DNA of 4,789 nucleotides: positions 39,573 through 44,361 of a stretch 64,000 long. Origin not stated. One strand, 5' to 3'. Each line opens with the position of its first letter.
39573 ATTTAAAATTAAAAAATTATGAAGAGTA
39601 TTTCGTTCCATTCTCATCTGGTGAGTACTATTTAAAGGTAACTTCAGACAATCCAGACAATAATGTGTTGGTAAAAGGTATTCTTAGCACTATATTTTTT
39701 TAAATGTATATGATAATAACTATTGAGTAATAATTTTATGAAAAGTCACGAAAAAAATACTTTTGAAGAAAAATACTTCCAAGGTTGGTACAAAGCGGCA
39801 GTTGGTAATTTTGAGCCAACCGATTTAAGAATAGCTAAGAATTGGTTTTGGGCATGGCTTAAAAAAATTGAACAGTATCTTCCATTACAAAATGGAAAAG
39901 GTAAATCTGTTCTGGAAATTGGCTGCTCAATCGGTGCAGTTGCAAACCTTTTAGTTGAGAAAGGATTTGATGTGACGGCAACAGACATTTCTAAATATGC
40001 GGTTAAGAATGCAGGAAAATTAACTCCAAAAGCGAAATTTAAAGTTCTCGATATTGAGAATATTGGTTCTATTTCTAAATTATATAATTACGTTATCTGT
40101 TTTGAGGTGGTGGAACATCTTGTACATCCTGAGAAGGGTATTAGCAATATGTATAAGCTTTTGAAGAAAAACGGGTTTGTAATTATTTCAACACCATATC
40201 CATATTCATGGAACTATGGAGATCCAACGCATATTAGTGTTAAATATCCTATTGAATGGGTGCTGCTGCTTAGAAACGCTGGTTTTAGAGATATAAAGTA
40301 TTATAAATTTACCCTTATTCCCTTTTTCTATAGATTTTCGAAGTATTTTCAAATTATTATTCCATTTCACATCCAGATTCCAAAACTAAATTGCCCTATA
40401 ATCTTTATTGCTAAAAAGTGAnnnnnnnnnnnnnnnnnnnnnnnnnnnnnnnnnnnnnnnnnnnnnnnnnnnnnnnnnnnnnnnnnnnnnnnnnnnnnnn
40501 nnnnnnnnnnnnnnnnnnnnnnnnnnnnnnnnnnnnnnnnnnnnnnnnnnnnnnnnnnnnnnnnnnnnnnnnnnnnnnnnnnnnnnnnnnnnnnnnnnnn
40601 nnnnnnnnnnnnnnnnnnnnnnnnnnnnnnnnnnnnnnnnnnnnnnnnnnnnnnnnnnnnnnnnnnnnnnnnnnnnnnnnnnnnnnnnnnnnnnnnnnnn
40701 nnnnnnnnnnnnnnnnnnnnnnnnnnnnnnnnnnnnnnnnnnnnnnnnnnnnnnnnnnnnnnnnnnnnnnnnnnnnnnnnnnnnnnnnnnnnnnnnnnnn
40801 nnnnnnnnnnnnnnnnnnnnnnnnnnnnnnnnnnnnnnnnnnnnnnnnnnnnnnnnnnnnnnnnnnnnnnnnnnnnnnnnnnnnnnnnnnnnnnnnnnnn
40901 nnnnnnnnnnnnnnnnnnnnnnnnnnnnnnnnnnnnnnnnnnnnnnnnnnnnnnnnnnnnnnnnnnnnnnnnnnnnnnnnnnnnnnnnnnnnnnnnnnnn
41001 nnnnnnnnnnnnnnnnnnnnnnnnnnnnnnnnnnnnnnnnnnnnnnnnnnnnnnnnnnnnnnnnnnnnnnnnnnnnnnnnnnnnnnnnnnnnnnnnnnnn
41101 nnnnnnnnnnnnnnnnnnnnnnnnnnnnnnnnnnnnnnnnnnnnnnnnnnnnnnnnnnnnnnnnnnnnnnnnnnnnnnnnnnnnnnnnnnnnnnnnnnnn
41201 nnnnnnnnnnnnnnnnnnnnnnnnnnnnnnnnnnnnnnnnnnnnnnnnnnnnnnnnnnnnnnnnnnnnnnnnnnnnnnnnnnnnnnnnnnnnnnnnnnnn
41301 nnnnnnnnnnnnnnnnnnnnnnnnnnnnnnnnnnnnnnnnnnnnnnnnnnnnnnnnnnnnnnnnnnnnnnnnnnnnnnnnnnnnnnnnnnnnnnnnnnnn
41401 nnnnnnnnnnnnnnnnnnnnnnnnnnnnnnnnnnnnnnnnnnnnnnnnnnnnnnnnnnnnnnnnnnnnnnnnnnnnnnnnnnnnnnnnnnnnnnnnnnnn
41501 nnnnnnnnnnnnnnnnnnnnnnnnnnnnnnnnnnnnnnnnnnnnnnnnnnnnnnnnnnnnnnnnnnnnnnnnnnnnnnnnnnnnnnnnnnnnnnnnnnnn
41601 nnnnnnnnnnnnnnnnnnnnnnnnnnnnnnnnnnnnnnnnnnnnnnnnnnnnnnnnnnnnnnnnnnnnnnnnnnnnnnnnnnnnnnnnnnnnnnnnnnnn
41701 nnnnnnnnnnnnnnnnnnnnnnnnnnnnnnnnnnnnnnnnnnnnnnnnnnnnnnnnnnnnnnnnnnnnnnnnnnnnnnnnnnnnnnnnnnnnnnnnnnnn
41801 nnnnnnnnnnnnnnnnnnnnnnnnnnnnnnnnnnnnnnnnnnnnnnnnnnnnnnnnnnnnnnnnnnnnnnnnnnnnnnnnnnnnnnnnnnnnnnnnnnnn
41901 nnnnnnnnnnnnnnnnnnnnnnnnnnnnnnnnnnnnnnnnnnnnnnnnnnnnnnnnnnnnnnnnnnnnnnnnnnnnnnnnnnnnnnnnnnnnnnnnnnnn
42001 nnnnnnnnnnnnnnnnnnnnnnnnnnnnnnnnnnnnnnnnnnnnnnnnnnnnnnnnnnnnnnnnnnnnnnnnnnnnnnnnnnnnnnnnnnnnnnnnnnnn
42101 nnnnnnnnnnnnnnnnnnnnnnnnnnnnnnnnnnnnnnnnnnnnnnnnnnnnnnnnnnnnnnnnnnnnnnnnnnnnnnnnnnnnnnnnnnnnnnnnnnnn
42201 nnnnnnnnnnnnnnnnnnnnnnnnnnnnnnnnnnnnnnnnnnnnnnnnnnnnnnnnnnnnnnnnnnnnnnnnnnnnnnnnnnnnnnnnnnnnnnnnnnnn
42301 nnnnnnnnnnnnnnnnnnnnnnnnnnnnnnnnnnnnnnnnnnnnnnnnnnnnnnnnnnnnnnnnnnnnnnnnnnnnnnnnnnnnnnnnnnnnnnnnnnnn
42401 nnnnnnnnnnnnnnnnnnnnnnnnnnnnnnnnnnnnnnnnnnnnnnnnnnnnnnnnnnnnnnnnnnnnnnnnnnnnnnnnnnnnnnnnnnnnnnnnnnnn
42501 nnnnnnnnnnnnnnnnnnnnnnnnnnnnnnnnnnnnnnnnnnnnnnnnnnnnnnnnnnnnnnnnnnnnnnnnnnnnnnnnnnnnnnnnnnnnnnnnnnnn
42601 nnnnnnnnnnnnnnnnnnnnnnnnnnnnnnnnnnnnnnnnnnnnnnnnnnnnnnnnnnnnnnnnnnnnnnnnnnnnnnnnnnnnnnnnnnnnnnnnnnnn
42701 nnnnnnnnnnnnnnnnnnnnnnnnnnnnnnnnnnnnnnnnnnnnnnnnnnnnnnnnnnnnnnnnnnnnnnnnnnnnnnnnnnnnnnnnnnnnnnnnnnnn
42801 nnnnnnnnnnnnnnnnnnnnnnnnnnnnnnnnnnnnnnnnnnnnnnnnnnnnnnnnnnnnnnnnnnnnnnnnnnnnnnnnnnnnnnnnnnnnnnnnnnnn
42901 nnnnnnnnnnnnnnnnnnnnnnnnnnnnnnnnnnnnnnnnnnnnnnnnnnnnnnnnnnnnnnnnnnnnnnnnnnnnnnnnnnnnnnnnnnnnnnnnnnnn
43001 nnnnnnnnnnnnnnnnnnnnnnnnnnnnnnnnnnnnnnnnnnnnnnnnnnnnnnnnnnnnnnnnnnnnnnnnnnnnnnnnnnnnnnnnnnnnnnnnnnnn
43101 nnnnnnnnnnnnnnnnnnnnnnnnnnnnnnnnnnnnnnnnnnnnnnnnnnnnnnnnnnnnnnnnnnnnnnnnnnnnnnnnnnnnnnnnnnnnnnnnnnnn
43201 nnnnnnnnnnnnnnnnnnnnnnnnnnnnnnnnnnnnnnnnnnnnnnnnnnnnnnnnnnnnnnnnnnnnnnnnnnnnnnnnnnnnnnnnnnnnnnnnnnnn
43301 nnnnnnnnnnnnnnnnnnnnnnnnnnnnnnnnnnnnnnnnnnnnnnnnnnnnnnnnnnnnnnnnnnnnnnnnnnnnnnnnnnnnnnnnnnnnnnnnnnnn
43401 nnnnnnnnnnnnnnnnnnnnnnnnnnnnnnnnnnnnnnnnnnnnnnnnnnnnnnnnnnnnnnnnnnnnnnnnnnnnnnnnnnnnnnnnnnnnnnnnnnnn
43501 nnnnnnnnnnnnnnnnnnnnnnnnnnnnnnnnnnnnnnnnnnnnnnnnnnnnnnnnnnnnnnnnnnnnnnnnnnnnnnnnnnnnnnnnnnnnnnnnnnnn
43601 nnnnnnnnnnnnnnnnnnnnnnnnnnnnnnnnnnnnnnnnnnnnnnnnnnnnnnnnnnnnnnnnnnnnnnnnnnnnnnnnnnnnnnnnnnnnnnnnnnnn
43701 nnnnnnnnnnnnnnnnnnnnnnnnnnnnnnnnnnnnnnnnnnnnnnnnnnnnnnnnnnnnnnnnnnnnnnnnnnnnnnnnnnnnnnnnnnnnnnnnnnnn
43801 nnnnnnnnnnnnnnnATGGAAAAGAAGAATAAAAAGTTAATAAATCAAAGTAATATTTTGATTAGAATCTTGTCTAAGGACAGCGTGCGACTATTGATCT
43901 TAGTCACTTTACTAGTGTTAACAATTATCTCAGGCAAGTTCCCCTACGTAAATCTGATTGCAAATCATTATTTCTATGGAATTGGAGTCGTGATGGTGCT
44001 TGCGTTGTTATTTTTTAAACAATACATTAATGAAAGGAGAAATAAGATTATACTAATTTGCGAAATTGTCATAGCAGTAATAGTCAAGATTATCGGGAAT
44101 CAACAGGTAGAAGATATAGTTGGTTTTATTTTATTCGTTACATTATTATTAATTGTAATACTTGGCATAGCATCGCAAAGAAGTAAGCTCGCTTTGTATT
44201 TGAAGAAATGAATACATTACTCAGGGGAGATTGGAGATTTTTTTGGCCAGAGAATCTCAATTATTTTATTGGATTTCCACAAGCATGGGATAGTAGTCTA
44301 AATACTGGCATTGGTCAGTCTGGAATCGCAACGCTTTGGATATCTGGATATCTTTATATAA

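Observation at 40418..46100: Two very large AftD-like membrane proteins (1140 and 630 aa) with polytopic N-domains and C-terminal TM anchors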

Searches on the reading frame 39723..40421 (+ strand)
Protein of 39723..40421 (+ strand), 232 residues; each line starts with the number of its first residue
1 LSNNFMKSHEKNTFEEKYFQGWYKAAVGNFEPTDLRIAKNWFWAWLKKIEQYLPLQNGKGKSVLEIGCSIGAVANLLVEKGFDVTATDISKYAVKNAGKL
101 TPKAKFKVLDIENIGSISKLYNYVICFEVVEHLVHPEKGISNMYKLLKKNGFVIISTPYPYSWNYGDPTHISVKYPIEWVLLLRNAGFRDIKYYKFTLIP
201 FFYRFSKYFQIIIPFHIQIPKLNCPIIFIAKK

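Call 20: search_protein_families(library=pfam, proteins=[window:39723-40421:+], max_evalue=0.001)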
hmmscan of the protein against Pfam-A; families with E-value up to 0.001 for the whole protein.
window:39723-40421:+ (232 aa): 9 families
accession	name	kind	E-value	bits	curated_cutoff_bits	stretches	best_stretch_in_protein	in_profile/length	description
PF13489.12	Methyltransf_23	-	2.4e-20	73.4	27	1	45-191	9-162/164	Methyltransferase domain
PF08241.18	Methyltransf_11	-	2.5e-14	54.1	21.2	1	64-155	1-95/95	Methyltransferase domain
PF08242.18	Methyltransf_12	-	9.3e-13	49.2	30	1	64-152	1-97/98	Methyltransferase domain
PF13649.12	Methyltransf_25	-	5.5e-12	46.7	27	1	63-151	1-97/97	Methyltransferase domain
PF13847.12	Methyltransf_31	-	1.7e-11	44.4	27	1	59-159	3-113/145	Methyltransferase domain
PF05219.18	DREV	-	1.2e-06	28.4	26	1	46-162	81-193/265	DREV methyltransferase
PF05401.17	NodS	-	2.5e-05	24.7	24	1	54-157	38-146/201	Nodulation protein S (NodS)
PF03848.20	TehB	-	0.0003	20.7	20.4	1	62-155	33-132/193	Tellurite resistance protein TehB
PF02353.26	CMAS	-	0.00049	19.9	27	1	55-157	58-166/273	Mycolic acid cyclopropane synthetase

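Call 55: search_protein_families(library=ncbifam, proteins=[window:39723-40421:+], max_evalue=0.001)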
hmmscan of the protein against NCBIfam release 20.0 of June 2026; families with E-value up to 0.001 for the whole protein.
window:39723-40421:+ (232 aa): 17 families
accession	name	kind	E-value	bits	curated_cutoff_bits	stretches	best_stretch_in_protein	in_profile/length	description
TIGR01983.1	UbiG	equivalog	1.5e-14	53.8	102.95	1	56-157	46-153/228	bifunctional 2-polyprenyl-6-hydroxyphenol methylase/3-demethylubiquinol 3-O-methyltransferase UbiG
TIGR04345.1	ovoA_Cterm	equivalog_domain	1.9e-10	40.7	170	1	102-165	116-179/242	putative 4-mercaptohistidine N1-methyltransferase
TIGR02021.1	BchM-ChlM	equivalog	4.7e-09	36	158.9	1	53-144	48-140/218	magnesium protoporphyrin IX methyltransferase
TIGR02072.1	BioC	equivalog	1.3e-08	35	184.95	1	58-159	33-136/244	malonyl-ACP O-methyltransferase BioC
NF043040.1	corrin_prot_MT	hypoth_equivalog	4.5e-08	32.8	180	1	58-155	39-147/216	corrinoid protein-associated methyltransferase CpaM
NF045667.1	MTase_DVU1556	equivalog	2e-07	30.7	155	1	58-156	21-120/213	DVU_1556 family methyltransferase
NF008405.0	PRK11207.1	equivalog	1.4e-06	27.9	218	1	59-156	30-133/198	tellurite resistance methyltransferase TehB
NF011650.0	PRK15068.1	equivalog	1.6e-06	27.2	209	1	17-157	84-227/324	tRNA 5-methoxyuridine(34)/uridine 5-oxyacetic acid(34) synthase CmoB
TIGR00537.1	hemK_rel_arch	hypoth_equivalog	2.4e-06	27.4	87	1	55-99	15-59/179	HemK2/MTQ2 family protein methyltransferase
NF041255.1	mycofact_MftM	equivalog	4.3e-06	26.2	200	1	59-133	139-217/289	mycofactocin oligosaccharide methyltransferase MftM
NF007610.0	PRK10258.1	equivalog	8.3e-06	25.3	342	1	58-157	41-140/251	malonyl-ACP O-methyltransferase BioC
NF008992.0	PRK12335.1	equivalog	8.6e-06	25.1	303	1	60-156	123-224/289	SAM-dependent methyltransferase TehB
NF011529.0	PRK14968.1-3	equivalog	1.8e-05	24.3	162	1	57-100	32-75/198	putative methyltransferase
TIGR04290.1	meth_Rta_06860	hypoth_equivalog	3.7e-05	23.3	300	1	47-142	38-137/226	TIGR04290 family methyltransferase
NF041650.1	nod_mtase_NodS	equivalog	7.5e-05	22.5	300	1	53-155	32-139/190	nodulation methyltransferase NodS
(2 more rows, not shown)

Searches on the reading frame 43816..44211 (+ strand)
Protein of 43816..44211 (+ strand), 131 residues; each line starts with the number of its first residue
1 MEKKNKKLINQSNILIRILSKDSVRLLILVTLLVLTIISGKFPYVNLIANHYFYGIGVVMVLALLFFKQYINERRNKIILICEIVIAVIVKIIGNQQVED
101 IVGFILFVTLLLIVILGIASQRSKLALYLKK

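Call 4: search_protein_families(library=pfam, proteins=[window:43816-44211:+], max_evalue=1)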
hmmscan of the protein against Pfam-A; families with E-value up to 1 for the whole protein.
window:43816-44211:+ (131 aa): 4 families
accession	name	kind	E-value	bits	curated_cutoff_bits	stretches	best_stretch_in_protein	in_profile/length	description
PF09852.15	DUF2079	-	0.0023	17.5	28.2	1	18-95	258-337/459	Predicted membrane protein (DUF2079)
PF14015.11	DUF4231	-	0.057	14.3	24.7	1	68-122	9-64/103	Protein of unknown function (DUF4231)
PF23778.1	Phage_holin_2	-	0.33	11.7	32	1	23-70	37-85/92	Putative phage holin family 2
PF15562.11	Imm17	-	0.53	10.6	25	0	5-38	26-56/61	Immunity protein 17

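Call 5: search_protein_families(library=ncbifam, proteins=[window:43816-44211:+], max_evalue=1)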
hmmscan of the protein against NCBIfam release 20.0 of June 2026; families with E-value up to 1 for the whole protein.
window:43816-44211:+ (131 aa): 2 families
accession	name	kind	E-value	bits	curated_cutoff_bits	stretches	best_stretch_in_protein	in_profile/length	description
NF007790.0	PRK10484.1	equivalog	0.016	14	401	1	5-123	372-486/527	solute:sodium symporter family transporter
NF045607.1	exo_Victor_syst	equivalog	0.96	9.5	35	1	53-118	7-73/82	XrtV sorting system accessory protein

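Call 18: list_cluster_members(proteins=[P0001, P0121, window:43816-44211:+])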
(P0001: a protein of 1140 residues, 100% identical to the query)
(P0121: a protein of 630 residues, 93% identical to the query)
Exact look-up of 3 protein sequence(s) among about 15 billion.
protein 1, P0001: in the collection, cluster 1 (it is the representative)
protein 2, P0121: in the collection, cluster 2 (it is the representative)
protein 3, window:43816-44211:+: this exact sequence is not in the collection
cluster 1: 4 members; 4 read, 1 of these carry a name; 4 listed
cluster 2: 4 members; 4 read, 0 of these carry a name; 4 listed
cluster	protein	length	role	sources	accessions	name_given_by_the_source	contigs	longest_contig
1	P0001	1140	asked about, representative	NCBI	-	-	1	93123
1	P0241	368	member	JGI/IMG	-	hypothetical protein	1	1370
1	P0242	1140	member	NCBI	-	-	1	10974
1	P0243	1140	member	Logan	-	-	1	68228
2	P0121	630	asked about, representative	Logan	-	-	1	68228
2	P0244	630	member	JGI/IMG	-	-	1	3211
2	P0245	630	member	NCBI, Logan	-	-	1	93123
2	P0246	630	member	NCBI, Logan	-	-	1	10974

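Call 37: search_protein_families(library=pfam, alignment_id=A3, max_evalue=0.1)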
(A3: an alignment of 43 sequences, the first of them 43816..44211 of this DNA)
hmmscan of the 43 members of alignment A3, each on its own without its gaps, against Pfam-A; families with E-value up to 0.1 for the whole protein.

A. member 1, window:43816-44211:+ (131 aa): 2 families
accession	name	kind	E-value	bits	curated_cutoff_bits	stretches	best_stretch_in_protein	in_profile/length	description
PF09852.15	DUF2079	-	0.0023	17.5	28.2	1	18-95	258-337/459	Predicted membrane protein (DUF2079)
PF14015.11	DUF4231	-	0.057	14.3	24.7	1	68-122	9-64/103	Protein of unknown function (DUF4231)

B. families by the number of members that match (of 43 scanned): 15 families
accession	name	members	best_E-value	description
PF13956.11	Ibs_toxin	1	0.00054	Toxin Ibs, type I toxin-antitoxin system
PF09852.15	DUF2079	1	0.0023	Predicted membrane protein (DUF2079)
PF09586.16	YfhO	1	0.0024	Bacterial membrane protein YfhO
PF09053.15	CagZ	1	0.0052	CagZ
PF05875.18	Ceramidase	1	0.0054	Ceramidase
PF01925.25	TauE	1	0.012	Sulfite exporter TauE/SafE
PF05767.17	Pox_A14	1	0.025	Poxvirus virion envelope protein A14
PF17272.7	DUF5337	1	0.045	Family of unknown function (DUF5337)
PF00714.22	IFN-gamma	1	0.046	Interferon gamma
PF14880.11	COX14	1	0.053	Cytochrome oxidase c assembly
PF09843.14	DUF2070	1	0.053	Predicted membrane protein (DUF2070)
PF14015.11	DUF4231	1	0.057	Protein of unknown function (DUF4231)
PF12576.13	DUF3754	1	0.066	Protein of unknown function (DUF3754)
PF23906.1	DUF7248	1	0.069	Family of unknown function (DUF7248)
PF07158.17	MatC_N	1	0.093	Dicarboxylate carrier protein MatC N-terminus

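Call 41: search_solved_structures(query=A3, max_evalue=10, show_alignments=3)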
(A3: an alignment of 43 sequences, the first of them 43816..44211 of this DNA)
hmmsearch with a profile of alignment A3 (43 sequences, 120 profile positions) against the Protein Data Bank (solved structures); distinct sequences matched with E-value up to 10: 1.
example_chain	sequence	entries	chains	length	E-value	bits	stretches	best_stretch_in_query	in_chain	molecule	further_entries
9giu_A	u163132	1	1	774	8.2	9.5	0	62-91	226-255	Solute carrier family 45 member 4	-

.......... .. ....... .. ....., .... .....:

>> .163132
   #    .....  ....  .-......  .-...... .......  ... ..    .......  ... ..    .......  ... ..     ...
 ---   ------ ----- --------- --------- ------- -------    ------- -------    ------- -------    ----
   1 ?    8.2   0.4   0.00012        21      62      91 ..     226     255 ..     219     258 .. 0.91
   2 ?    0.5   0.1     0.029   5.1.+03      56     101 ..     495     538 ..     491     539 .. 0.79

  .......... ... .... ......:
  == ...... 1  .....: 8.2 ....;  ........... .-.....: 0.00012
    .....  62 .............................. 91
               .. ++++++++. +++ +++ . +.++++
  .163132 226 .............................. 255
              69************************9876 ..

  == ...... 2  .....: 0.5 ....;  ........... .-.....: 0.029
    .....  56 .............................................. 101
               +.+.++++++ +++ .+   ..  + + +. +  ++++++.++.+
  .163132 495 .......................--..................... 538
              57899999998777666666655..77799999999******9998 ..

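Call 47: find_homologous_proteins(query=A3, max_evalue=0.01)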
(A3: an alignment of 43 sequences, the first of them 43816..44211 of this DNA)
Query A3 (43 sequences) (131 aa, profile of the alignment): 21 proteins with E <= 0.01 among 8000 candidates.
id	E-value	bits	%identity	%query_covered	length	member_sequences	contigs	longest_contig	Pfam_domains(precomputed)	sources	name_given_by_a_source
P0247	7.1e-25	105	28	64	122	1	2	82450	-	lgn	-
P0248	5.7e-23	99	-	-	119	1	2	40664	-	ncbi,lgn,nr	ncbi:MAG: hypothetical protein M1524_01895 [Patescibacteria group bacterium]|nr:hypothetical protein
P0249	2.2e-22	97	33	22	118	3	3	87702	-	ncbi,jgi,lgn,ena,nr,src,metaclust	ncbi:MAG: hypothetical protein A2857_06190 [Candidatus Levybacteria bacterium RIFCSPHIGHO2_01_FULL_3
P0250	4.2e-22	96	39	21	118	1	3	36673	-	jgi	jgi:hypothetical protein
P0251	1.8e-17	81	20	75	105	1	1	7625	-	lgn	-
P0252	1.7e-16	78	91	100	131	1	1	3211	-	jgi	-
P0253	2.4e-16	77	46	10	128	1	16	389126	-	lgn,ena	-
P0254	4.2e-16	77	-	-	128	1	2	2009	-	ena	-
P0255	1.0e-15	75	50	11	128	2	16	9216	-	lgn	-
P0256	1.1e-15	75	-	-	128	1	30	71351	-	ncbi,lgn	-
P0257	1.1e-15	75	90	100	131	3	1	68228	-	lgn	-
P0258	2.3e-15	74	-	-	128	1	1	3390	-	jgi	-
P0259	3.3e-15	74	47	11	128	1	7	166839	-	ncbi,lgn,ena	-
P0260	4.8e-15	73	-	-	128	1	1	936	-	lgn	-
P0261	6.6e-15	73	-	-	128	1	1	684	-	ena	-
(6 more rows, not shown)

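Call 92: search_protein_representatives(alignment_id=A4)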
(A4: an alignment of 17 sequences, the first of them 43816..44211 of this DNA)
Query: 17 sequences, 121 profile positions. Proteins with E-value up to 0.001 (for the whole library): 375; up to 1e-10: 56; up to 1e-30: 2. The best 150 are listed.
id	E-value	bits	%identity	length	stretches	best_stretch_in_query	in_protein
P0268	3.0e-31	124.3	-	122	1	1-120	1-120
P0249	6.3e-31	123.3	-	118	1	1-117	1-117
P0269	1.1e-28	116.0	-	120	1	2-119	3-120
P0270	1.8e-25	105.7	-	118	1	5-120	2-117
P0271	1.9e-23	99.2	-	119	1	1-119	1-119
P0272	1.7e-22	96.1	-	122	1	2-120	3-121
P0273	2.3e-22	95.7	-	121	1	6-118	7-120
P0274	1.1e-21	93.5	-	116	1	4-117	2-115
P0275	2.4e-21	92.4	-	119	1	3-117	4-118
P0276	2.3e-20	89.2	-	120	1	1-120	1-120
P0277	7.6e-20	87.5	-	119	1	2-118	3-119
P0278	1.4e-19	86.7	-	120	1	5-119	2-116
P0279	3.3e-19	85.5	-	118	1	1-117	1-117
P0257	3.9e-19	85.3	-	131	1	1-119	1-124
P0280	8.7e-19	84.1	-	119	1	1-116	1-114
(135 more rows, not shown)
